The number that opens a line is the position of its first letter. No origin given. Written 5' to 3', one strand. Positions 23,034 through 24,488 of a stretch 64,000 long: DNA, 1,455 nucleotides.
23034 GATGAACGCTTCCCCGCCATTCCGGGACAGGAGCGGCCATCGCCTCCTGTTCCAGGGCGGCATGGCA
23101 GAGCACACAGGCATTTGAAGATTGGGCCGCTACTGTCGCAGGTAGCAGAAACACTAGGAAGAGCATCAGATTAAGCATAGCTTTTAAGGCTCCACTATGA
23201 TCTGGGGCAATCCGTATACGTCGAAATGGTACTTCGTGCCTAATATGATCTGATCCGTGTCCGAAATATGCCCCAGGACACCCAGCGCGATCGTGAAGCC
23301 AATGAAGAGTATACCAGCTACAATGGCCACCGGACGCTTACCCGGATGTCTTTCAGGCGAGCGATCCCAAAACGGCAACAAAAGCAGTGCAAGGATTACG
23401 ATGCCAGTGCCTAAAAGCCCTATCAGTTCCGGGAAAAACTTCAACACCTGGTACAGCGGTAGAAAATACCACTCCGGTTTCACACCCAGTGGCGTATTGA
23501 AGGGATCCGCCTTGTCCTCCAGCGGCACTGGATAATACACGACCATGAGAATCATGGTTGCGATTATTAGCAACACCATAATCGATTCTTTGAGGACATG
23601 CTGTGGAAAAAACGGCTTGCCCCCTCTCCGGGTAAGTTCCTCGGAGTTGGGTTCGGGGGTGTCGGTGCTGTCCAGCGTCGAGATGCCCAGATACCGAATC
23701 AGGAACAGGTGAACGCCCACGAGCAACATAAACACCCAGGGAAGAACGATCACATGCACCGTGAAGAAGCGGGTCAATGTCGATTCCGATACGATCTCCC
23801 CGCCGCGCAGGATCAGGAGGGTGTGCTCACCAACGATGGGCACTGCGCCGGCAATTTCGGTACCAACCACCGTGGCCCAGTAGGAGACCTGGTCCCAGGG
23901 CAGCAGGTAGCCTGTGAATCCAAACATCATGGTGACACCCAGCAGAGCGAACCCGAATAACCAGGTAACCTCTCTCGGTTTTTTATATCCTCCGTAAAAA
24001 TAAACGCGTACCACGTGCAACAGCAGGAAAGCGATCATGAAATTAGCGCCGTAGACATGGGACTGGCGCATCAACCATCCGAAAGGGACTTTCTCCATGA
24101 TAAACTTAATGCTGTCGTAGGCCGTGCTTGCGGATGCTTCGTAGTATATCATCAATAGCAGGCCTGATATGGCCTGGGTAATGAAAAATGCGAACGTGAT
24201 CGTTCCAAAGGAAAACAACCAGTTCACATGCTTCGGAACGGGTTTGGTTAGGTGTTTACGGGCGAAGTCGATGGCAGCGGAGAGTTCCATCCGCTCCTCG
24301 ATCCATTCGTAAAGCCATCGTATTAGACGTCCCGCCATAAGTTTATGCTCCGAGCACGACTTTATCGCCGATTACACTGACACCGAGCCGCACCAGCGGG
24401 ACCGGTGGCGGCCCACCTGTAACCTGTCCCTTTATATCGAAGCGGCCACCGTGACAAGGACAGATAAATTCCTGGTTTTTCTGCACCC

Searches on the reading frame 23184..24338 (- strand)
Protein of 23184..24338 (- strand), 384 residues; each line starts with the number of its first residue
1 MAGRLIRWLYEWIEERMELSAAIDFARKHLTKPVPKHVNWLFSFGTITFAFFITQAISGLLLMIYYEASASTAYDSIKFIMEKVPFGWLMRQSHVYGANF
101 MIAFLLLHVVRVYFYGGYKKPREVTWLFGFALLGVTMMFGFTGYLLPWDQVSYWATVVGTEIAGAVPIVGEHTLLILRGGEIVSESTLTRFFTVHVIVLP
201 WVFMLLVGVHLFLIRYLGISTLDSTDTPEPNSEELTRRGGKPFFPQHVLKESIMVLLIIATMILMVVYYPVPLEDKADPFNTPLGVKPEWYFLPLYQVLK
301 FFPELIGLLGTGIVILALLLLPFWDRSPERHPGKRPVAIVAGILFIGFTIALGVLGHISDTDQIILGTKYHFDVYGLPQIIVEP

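Call 62: find_encoding_contigs(protein=window:23184-24338:-, flank=10000, max_places=1)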
Protein window:23184-24338:- (384 aa): 2 contigs read that carry it; 1 place shown.
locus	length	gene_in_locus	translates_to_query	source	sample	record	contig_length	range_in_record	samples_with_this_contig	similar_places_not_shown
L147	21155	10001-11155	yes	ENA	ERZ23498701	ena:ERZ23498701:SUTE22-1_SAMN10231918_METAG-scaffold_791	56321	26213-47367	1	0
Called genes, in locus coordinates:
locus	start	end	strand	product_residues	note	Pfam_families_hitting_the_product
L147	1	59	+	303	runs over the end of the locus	PF14100:DUF6807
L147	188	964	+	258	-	PF10370:Rv2993c-like_N, PF01557:FAA_hydrolase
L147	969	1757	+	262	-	PF05721:PhyH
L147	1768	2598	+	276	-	PF02668:TauD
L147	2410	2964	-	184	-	-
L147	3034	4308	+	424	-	-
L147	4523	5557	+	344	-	PF12715:Abhydrolase_7, PF05448:AXE1 (faint), PF22244:GCE_fung (faint), PF00326:Peptidase_S9 (faint)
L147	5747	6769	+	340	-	PF01408:GFO_IDH_MocA, PF02894:GFO_IDH_MocA_C, PF22725:GFO_IDH_MocA_C3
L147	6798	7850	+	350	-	PF01408:GFO_IDH_MocA, PF22725:GFO_IDH_MocA_C3, PF02894:GFO_IDH_MocA_C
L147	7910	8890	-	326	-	PF13424:TPR_12 (faint), PF13432:TPR_16, PF13414:TPR_11 (faint), PF14559:TPR_19, PF13431:TPR_17 (weak), PF00515:TPR_1 (weak), PF07719:TPR_2 (weak), PF13428:TPR_14 (weak)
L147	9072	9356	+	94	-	-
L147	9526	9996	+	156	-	PF00355:Rieske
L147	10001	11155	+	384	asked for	PF00033:Cytochrome_B, PF13631:Cytochrom_B_N_2, PF00032:Cytochrom_B_C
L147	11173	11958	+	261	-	PF09699:Paired_CXXCH_1 (faint), PF14522:Cytochrome_C7 (faint)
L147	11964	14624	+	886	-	PF02585:PIG-L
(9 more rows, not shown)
